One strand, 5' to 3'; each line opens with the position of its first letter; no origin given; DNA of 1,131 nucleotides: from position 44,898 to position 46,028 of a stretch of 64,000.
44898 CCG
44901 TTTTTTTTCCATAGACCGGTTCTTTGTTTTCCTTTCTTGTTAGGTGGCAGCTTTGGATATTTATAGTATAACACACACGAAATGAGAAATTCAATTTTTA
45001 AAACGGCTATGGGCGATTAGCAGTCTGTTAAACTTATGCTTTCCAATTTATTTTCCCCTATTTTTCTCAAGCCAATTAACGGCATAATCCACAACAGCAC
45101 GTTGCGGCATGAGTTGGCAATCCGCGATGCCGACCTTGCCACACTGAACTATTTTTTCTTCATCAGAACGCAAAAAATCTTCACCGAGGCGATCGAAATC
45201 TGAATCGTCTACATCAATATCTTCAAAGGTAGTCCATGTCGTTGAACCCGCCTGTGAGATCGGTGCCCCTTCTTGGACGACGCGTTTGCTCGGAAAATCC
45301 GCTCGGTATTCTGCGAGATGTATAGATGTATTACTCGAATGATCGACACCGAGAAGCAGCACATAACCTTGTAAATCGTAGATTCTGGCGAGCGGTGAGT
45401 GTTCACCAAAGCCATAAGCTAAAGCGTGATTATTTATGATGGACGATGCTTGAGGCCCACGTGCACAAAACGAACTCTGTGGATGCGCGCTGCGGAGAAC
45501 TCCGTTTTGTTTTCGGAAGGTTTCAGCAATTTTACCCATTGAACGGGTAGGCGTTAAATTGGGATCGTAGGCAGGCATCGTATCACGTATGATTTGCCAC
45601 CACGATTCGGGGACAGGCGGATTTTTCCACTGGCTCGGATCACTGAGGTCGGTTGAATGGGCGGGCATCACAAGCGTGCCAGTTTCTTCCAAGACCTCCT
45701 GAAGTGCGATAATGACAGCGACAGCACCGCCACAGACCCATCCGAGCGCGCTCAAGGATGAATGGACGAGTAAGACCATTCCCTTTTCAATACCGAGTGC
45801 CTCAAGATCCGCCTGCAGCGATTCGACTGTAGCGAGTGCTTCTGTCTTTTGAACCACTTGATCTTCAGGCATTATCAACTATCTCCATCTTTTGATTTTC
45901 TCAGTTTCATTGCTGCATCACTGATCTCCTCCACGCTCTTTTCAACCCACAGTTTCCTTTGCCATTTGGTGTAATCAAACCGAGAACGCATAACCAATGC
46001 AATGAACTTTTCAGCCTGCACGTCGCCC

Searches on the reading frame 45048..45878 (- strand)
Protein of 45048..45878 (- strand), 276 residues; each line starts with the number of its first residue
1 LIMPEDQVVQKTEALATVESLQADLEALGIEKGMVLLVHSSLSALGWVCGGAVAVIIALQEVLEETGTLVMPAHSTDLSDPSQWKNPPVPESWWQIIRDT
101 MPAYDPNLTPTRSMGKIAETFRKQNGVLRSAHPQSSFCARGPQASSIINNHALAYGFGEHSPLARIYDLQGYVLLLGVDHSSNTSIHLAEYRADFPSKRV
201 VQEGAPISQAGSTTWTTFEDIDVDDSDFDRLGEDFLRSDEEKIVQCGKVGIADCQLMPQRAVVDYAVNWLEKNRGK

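Call 21: search_protein_families(library=pfam, proteins=[window:45048-45878:-], max_evalue=0.001)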
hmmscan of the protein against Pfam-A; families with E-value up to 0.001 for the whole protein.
window:45048-45878:- (276 aa): 1 family
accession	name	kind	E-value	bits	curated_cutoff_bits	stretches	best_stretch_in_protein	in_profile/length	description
PF02522.19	Antibiotic_NAT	-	8.1e-94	314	25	1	37-271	1-232/232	Aminoglycoside 3-N-acetyltransferase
